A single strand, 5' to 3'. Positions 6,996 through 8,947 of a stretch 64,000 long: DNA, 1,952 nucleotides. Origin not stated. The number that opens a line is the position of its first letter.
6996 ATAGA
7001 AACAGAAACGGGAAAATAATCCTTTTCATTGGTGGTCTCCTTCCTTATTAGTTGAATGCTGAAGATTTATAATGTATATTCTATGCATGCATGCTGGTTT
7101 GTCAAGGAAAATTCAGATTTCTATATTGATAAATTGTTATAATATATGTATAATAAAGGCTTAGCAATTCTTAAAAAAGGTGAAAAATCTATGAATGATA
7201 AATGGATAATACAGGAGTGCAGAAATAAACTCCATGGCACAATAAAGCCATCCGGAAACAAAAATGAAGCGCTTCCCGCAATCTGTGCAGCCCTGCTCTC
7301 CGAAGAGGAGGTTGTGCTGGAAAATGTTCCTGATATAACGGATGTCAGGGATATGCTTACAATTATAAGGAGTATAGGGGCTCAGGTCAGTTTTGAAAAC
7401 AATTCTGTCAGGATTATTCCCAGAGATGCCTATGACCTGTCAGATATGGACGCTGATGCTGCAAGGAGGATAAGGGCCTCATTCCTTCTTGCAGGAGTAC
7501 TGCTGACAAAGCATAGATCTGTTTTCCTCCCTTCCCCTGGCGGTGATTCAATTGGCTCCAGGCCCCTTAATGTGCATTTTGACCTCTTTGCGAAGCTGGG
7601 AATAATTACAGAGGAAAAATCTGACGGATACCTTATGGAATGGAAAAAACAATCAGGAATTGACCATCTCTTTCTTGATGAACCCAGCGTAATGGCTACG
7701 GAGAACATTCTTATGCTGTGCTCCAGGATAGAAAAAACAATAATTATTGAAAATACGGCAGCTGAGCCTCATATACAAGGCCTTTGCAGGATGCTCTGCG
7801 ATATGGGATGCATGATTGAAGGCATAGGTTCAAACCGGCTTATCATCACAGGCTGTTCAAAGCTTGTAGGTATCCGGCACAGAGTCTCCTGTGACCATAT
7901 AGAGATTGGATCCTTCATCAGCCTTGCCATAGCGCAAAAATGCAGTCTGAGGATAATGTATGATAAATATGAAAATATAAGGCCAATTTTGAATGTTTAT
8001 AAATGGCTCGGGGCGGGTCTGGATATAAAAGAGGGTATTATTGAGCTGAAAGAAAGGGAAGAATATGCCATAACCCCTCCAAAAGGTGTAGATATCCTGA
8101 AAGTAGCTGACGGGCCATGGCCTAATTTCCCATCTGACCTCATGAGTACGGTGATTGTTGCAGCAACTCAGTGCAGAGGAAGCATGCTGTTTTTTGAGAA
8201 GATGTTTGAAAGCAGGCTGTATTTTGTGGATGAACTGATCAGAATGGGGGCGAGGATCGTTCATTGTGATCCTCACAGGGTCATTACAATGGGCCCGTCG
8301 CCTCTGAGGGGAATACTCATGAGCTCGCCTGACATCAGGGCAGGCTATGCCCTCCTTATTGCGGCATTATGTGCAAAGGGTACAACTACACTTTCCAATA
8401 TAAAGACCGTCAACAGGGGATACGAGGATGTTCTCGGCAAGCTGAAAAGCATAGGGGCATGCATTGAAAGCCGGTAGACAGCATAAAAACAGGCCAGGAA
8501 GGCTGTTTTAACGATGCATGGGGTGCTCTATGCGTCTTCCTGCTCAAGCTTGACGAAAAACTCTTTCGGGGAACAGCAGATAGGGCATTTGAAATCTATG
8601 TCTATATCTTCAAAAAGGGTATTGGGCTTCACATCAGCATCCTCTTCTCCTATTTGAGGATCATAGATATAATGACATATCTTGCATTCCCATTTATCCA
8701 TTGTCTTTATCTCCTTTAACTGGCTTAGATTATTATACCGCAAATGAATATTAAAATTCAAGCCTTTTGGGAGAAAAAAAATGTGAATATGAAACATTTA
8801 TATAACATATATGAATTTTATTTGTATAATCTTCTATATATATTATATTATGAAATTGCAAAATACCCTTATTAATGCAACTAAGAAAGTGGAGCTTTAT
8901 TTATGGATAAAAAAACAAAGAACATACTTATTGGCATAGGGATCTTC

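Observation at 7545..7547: MurA carries Asp at the fosfomycin-targeted catalytic Cys position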

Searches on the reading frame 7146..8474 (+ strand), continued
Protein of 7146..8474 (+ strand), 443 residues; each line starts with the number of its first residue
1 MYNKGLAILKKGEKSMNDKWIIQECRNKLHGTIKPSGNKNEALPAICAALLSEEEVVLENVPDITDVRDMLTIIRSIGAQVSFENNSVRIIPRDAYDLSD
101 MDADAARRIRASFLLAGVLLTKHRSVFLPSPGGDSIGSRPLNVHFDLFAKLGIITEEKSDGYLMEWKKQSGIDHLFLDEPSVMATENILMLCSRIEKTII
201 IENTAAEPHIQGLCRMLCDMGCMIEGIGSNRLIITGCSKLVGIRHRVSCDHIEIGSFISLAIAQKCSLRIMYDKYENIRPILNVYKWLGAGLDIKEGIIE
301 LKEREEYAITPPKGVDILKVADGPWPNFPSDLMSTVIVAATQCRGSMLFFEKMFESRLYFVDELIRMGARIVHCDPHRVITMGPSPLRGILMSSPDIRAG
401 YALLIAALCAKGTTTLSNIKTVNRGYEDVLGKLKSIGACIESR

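Call 13: list_cluster_members(proteins=[P0001, P0002, P0003, P0004, P0005, P0006, P0009, P0021, P0031])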
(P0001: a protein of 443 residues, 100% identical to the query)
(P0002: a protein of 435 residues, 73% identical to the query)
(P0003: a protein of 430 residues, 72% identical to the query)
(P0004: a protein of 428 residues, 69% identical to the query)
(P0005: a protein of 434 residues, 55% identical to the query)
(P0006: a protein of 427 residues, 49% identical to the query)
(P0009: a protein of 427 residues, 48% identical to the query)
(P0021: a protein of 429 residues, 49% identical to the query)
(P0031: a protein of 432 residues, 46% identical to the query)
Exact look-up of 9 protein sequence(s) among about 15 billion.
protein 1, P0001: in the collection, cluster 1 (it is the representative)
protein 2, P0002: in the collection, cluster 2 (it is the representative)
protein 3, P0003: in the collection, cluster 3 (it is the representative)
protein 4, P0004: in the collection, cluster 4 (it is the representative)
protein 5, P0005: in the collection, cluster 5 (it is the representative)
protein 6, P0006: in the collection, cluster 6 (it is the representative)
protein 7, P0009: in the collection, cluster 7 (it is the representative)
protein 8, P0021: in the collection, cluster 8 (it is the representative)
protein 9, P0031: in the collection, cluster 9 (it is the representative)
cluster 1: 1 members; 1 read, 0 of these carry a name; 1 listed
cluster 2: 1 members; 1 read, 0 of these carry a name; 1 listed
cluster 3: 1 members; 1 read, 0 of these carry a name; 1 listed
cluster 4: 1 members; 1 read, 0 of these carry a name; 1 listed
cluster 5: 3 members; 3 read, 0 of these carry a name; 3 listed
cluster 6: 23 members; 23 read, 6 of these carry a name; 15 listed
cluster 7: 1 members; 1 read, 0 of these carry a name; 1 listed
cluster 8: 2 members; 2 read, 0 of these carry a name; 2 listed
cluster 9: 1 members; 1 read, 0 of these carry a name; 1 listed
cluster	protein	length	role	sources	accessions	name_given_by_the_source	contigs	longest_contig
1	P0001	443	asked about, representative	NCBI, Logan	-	-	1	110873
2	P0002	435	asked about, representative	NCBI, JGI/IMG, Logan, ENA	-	-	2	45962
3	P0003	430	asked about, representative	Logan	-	-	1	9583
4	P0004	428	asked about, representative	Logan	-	-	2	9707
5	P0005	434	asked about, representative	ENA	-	-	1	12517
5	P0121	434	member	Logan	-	-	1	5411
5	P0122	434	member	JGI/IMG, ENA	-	-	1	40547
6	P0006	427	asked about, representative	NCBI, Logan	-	-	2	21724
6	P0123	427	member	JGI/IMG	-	UDP-N-acetylglucosamine 1-carboxyvinyltransferase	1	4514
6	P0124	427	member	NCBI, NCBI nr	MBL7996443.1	UDP-N-acetylglucosamine 1-carboxyvinyltransferase [bacterium]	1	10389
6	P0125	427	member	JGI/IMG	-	UDP-N-acetylglucosamine 1-carboxyvinyltransferase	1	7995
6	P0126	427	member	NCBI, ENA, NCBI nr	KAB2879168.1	UDP-N-acetylglucosamine 1-carboxyvinyltransferase [bacterium] | MAG: UDP-N-acetylglucosamine 1-carboxyvinyltransferase [bacterium]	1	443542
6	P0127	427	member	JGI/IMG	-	UDP-N-acetylglucosamine 1-carboxyvinyltransferase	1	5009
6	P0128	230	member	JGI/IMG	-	UDP-N-acetylglucosamine 1-carboxyvinyltransferase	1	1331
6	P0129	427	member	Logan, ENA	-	-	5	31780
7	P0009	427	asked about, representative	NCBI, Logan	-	-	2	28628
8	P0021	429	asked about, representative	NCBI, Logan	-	-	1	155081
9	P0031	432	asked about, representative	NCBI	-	-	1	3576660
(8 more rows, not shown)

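Call 14: find_encoding_contigs(protein=P0001, flank=3000, max_places=3)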
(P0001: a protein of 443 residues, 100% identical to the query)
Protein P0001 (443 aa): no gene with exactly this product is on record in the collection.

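Call 15: find_related_loci(query=window:7146-8474:+, collection=genome_contigs, flank=6000)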
Query window:7146-8474:+ (443 aa) in genome_contigs; peptide patterns used: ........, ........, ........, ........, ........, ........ (x = any residue, [..] = any of these).
132 stretches matched a pattern; 41 encode a relative of the query (tblastn E <= 1e-3); 41 distinct loci.
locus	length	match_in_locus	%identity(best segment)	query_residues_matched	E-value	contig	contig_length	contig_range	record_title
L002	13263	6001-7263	47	18-441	2e-115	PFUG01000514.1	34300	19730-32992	MAG: Deltaproteobacteria bacterium CG_4_9_14_3_um_filter_63_12 CG_4_9_14_3_um_filter_150_scaffold_785_c, whole genome sh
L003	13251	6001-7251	45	19-438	2e-110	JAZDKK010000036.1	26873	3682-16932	MAG: Verrucomicrobiota bacterium isolate MEGAHIT-group-0.530 k141_3559695, whole genome shotgun sequence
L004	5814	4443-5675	47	28-440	5e-110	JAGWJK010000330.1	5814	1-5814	MAG: Rhizobiaceae bacterium isolate REEB136 contig-150_19780, whole genome shotgun sequence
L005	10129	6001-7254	48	19-441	4e-110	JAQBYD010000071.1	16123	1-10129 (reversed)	MAG: Verrucomicrobia bacterium isolate casp150-mb.303 NODE_9379_length_16123_cov_0.633987, whole genome shotgun sequence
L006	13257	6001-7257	45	19-441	9e-110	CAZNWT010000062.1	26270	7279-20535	MAG TPA_asm: uncultured Victivallales bacterium isolate binchicken_co47_191 genome assembly, contig: NODE_1196_length_26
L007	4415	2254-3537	45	7-438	1e-109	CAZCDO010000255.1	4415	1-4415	MAG TPA_asm: uncultured Verrucomicrobiota bacterium isolate SRP272421_co1_708 genome assembly, contig: NODE_77503_length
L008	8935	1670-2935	45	16-441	1e-108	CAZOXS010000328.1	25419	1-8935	MAG TPA_asm: uncultured Victivallales bacterium isolate SRP118108_co2_320 genome assembly, contig: k141_68303, whole gen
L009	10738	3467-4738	44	13-440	2e-108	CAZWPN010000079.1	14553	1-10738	MAG TPA_asm: uncultured Victivallales bacterium isolate SRP272421_co4_76 genome assembly, contig: NODE_11425_length_1455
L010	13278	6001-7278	44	11-441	2e-108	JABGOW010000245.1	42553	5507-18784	MAG: Verrucomicrobia bacterium isolate co234_bin17 NODE_1855_length_42553_cov_6.295826, whole genome shotgun sequence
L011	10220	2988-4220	46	29-441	9e-107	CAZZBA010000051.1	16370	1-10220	MAG TPA_asm: uncultured Victivallales bacterium isolate SRP272421_co4_23 genome assembly, contig: NODE_9292_length_16370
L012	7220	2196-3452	43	19-441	4e-106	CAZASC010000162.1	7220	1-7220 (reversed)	MAG TPA_asm: uncultured Victivallales bacterium isolate binchicken_co3_499 genome assembly, contig: NODE_33889_length_72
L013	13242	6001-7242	45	28-442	5e-105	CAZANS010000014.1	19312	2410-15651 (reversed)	MAG TPA_asm: uncultured Victivallales bacterium isolate binchicken_co86_73 genome assembly, contig: NODE_668_length_1931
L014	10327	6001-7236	45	27-440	7e-105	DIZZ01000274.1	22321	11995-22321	MAG TPA_asm: Verrucomicrobia bacterium UBA6015 UBA6015_contig_24984, whole genome shotgun sequence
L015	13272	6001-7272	43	14-441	1e-104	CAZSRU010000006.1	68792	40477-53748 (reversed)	MAG TPA_asm: uncultured Victivallales bacterium isolate binchicken_co113_231 genome assembly, contig: NODE_446_length_68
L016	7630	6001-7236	45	29-441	2e-104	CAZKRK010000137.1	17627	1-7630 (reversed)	MAG TPA_asm: uncultured Victivallales bacterium isolate binchicken_co97_363 genome assembly, contig: NODE_13067_length_1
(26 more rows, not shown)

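Call 33: find_encoding_contigs(protein=P0002, flank=8000, max_places=3)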
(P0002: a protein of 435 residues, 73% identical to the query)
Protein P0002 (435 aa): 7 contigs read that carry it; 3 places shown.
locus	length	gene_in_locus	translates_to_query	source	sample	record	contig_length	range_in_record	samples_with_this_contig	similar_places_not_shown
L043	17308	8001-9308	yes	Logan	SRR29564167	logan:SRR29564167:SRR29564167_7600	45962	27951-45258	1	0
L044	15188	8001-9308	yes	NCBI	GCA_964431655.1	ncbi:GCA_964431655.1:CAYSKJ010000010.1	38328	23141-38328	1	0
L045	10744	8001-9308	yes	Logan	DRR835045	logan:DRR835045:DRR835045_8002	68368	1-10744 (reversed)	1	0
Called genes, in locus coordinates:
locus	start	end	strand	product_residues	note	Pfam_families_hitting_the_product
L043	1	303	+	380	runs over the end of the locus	-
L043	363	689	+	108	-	-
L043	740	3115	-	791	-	PF16241:DUF4900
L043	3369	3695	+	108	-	-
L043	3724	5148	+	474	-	PF00587:tRNA-synt_2b, PF03129:HGTP_anticodon, PF09180:ProRS-C_1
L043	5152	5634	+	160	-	PF00293:NUDIX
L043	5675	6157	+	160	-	PF13840:ACT_7 (faint), PF01842:ACT (weak), PF22468:ACT_9 (weak)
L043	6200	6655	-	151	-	PF00011:HSP20, PF04969:CS (weak), PF27746:Small_heat_shock_put (faint), PF17886:ArsA_HSP20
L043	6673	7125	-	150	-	PF00011:HSP20, PF17886:ArsA_HSP20 (weak)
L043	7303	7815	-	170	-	-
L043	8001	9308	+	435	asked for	PF00275:EPSP_synthase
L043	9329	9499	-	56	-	PF00301:Rubredoxin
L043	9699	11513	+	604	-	PF06480:FtsH_ext, PF06068:TIP49 (weak), PF00004:AAA, PF07728:AAA_5 (weak), PF20720:nSTAND3 (weak), PF17862:AAA_lid_3, PF01434:Peptidase_M41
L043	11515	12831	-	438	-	PF00365:PFK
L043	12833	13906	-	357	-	PF01368:DHH (weak)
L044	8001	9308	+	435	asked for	PF00275:EPSP_synthase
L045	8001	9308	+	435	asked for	PF00275:EPSP_synthase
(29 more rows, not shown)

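Call 43: search_protein_representatives(protein=window:7191-8474:+)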
Query: 428 residues. Proteins with E-value up to 0.001 (for the whole library): 13396; up to 1e-10: 5818; up to 1e-30: 1756. The best 150 are listed.
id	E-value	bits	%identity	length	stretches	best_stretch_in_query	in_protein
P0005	2.7e-144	497.5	55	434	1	11-425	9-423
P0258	1.0e-97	344.0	46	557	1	13-426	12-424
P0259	2.5e-97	342.7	45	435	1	14-425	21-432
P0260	1.1e-96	340.6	45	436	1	13-426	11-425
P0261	3.1e-94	332.5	43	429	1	4-425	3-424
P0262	2.1e-93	329.8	43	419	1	16-426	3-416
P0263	6.6e-93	328.2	43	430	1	13-428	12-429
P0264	2.3e-92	326.4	44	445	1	3-426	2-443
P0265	9.7e-91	321.0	42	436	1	9-425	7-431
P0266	6.5e-90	318.3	42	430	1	14-425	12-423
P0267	7.8e-90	318.1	41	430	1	4-426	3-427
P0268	3.2e-89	316.0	40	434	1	13-428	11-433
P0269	5.9e-87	308.6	41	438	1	11-425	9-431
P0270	8.7e-87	308.0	40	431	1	4-426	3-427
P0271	1.5e-86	307.3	42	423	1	11-425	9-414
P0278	3.4e-83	296.2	39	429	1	12-425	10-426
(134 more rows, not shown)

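Call 45: predict_structure(alignment_id=A3)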
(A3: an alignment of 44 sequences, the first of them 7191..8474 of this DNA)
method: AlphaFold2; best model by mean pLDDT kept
length: 428 residues; sequences in the alignment: 44
mean_pLDDT: 93.8   pTM: 0.93
mean pLDDT of the five models: 93.8, 93.5, 93.2, 92.8, 92.7
residues with pLDDT >= 90: 371; 70-90: 46; 50-70: 11; < 50: 0
segments of 3 or more residues with pLDDT < 50: none
pLDDT, mean of each block of 10 residues (from residue 1): 87 95 97 98 97 97 98 96 95 94 96 87 80 95 96 84 94 97 96 97 98 97 97 97 97 96 94 95 95 92 91 93 97 84 85 95 94 93 91 96 88 94 94
secondary structure, 60 per line:
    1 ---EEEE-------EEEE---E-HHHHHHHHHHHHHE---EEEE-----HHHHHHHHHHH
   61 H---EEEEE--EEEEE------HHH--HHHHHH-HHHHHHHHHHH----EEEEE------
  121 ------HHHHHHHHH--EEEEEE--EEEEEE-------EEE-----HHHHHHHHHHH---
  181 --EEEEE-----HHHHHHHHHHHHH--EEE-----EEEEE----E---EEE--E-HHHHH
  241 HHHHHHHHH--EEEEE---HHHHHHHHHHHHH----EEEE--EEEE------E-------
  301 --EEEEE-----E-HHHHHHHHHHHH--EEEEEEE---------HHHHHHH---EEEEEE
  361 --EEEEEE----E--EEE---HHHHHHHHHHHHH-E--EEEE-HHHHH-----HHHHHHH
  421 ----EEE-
elements in order: E4-7 E15-18 H24-36 E41-44 H50-61 E65-69 E72-76 H88-93 H95-105 E110-114 H127-135 E138-143 E146-151 E159-161 H167-177 E183-187 H193-205 E208-210 E216-220 E229-231 H236-249 E252-256 H260-272 E277-280 E283-286 E303-307 H315-326 E329-335 H345-351 E355-360 E363-368 E376-378 H382-394 E399-402 H404-408 H414-420 E425-427

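Call 49: list_cluster_members(proteins=[P0258, P0259, P0260, P0261, P0262, P0263, P0264, P0265, P0268, P0278])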
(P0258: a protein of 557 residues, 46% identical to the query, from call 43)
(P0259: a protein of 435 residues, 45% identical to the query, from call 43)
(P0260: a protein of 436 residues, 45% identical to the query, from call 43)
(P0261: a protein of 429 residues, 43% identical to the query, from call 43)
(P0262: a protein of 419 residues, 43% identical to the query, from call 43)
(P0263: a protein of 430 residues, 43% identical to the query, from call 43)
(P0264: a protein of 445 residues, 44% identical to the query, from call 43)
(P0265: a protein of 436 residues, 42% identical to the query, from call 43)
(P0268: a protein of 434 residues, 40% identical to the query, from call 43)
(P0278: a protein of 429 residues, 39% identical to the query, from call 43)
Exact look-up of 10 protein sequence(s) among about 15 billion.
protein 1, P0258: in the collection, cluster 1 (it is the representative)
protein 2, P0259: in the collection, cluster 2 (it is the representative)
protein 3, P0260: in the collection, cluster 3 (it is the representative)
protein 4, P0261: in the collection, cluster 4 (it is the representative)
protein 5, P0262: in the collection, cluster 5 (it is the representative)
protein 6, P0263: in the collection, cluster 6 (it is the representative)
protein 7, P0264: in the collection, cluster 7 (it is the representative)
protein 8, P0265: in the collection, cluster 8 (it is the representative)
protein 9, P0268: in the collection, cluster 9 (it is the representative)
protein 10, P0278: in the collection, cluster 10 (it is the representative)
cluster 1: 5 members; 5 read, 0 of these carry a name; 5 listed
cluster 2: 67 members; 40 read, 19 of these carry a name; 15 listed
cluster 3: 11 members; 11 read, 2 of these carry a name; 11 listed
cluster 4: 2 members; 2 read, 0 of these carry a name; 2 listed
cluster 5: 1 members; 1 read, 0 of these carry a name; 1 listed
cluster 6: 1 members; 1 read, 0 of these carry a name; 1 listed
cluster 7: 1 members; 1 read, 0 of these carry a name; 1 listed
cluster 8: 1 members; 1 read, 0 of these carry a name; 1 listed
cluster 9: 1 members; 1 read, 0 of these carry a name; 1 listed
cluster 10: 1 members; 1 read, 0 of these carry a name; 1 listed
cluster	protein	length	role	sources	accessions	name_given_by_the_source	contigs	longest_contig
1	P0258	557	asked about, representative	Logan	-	-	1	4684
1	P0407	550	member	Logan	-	-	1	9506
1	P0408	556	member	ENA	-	-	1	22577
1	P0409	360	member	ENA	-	-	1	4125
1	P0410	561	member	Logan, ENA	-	-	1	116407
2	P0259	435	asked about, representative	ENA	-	-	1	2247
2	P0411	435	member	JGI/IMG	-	UDP-N-acetylglucosamine 1-carboxyvinyltransferase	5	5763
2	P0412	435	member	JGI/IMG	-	UDP-N-acetylglucosamine 1-carboxyvinyltransferase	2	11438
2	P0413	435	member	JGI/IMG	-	UDP-N-acetylglucosamine 1-carboxyvinyltransferase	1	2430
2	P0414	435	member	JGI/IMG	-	UDP-N-acetylglucosamine 1-carboxyvinyltransferase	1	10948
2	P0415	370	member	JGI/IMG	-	UDP-N-acetylglucosamine 1-carboxyvinyltransferase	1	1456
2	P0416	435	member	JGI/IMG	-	UDP-N-acetylglucosamine 1-carboxyvinyltransferase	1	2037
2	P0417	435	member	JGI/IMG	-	UDP-N-acetylglucosamine 1-carboxyvinyltransferase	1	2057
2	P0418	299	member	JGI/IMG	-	UDP-N-acetylglucosamine 1-carboxyvinyltransferase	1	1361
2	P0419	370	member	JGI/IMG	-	UDP-N-acetylglucosamine 1-carboxyvinyltransferase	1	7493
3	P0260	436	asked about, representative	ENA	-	-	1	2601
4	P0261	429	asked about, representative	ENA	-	-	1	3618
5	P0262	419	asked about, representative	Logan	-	-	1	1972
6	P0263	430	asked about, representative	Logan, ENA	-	-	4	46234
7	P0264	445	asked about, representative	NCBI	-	-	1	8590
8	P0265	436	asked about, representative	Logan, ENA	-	-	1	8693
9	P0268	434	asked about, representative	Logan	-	-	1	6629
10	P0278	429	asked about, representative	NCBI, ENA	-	-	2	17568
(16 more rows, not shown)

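Call 50: fold_search(model_id=the predicted structure, library=pdb)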
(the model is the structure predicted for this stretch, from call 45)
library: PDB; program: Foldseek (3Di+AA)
matches with E <= 10: 626; with E <= 0.001: 105
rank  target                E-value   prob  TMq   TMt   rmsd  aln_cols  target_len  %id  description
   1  6q0a                  8.3e-54  1.00  0.90  0.92   2.4       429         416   32  Crystal structure of MurA from Clostridium difficile, mutation C116D, n the presence of UDP-N-acetylmuramic acid (released 2019-11-27)
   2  6q0y                  1.0e-53  1.00  0.90  0.93   2.4       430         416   31  Crystal structure of MurA from Clostridium difficile, mutant C116S, in the presence of Uridine-Diphosphate-N-Acetylgluco (released 2019-11-27)
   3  9a7b_A                6.3e-53  1.00  0.91  0.90   2.4       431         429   27  Integrative model of MURA2-MURA1 by crosslinking MS and deep learning (released 2024-09-18)
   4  9a7b_B                6.3e-53  1.00  0.90  0.88   2.3       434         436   32  Integrative model of MURA2-MURA1 by crosslinking MS and deep learning (released 2024-09-18)
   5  6q03                  9.0e-53  1.00  0.90  0.92   2.4       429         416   31  Crystal structure of MurA from Clostridium difficile in the presence of UDP-N-acetyl-alpha-D-muramic acid with modified  (released 2019-11-27)
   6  2yvw                  1.5e-52  1.00  0.91  0.94   2.1       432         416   30  Crystal structure of UDP-N-acetylglucosamine 1-carboxyvinyltransferase from Aquifex aeolicus VF5 (released 2007-10-16)
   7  3swg                  3.4e-52  1.00  0.91  0.93   2.1       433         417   30  AQUIFEX AEOLICUS MurA in complex with UDP-N-acetylmuramic acid and covalent adduct of PEP with Cys124 (released 2012-03-14)
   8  1uae                  4.2e-52  1.00  0.91  0.93   2.2       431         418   31  STRUCTURE OF UDP-N-ACETYLGLUCOSAMINE ENOLPYRUVYL TRANSFERASE (released 1997-09-04)
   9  3kqj                  6.4e-52  1.00  0.91  0.93   2.2       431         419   30  MurA binary complex with UDP-N-acetylglucosamine (released 2010-04-28)
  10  5u4h_A                6.4e-52  1.00  0.91  0.93   2.5       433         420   30  1.05 Angstrom Resolution Crystal Structure of UDP-N-acetylglucosamine 1-carboxyvinyltransferase from Acinetobacter bau (released 2016-12-14)
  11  3vcy_A                8.5e-52  1.00  0.90  0.92   2.6       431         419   29  Structure of MurA (UDP-N-acetylglucosamine enolpyruvyl transferase), from Vibrio fischeri in complex with substrate UD (released 2012-04-11)
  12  3zh4                  1.4e-51  1.00  0.90  0.93   2.4       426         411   30  crystal structure of S. pneumoniae Hungary 19A MurA1 in complex with citrate (released 2013-04-24)
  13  1dlg_A                8.0e-51  1.00  0.90  0.92   2.7       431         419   30  CRYSTAL STRUCTURE OF THE C115S ENTEROBACTER CLOACAE MURA IN THE UN-LIGANDED STATE (released 2000-04-12)
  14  3sg1_A                1.1e-50  1.00  0.90  0.92   2.5       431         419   31  2.6 Angstrom Crystal Structure of UDP-N-acetylglucosamine 1-carboxyvinyltransferase 1 (MurA1) from Bacillus anthracis (released 2011-06-29)
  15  5bq2_A                1.9e-50  1.00  0.89  0.90   3.0       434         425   29  Crystal structure of UDP-N-acetylglucosamine 1-carboxyvinyltransferase (UDP-N-acetylglucosamine enolpyruvyl transferas (released 2015-07-15)
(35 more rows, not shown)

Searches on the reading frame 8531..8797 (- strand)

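Call 17: search_protein_families(library=ncbifam, proteins=[window:8531-8797:-], max_evalue=0.00001)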
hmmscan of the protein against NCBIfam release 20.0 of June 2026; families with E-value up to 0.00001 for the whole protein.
window:8531-8797:- (89 aa): 2 families
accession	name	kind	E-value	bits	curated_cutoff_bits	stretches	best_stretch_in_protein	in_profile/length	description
NF045768.1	RubredRD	equivalog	3e-16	59.2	90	1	33-82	1-50/54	rubredoxin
NF003954.0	PRK05452.1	equivalog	4e-12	45.8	711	1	25-87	415-477/479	anaerobic nitric oxide reductase flavorubredoxin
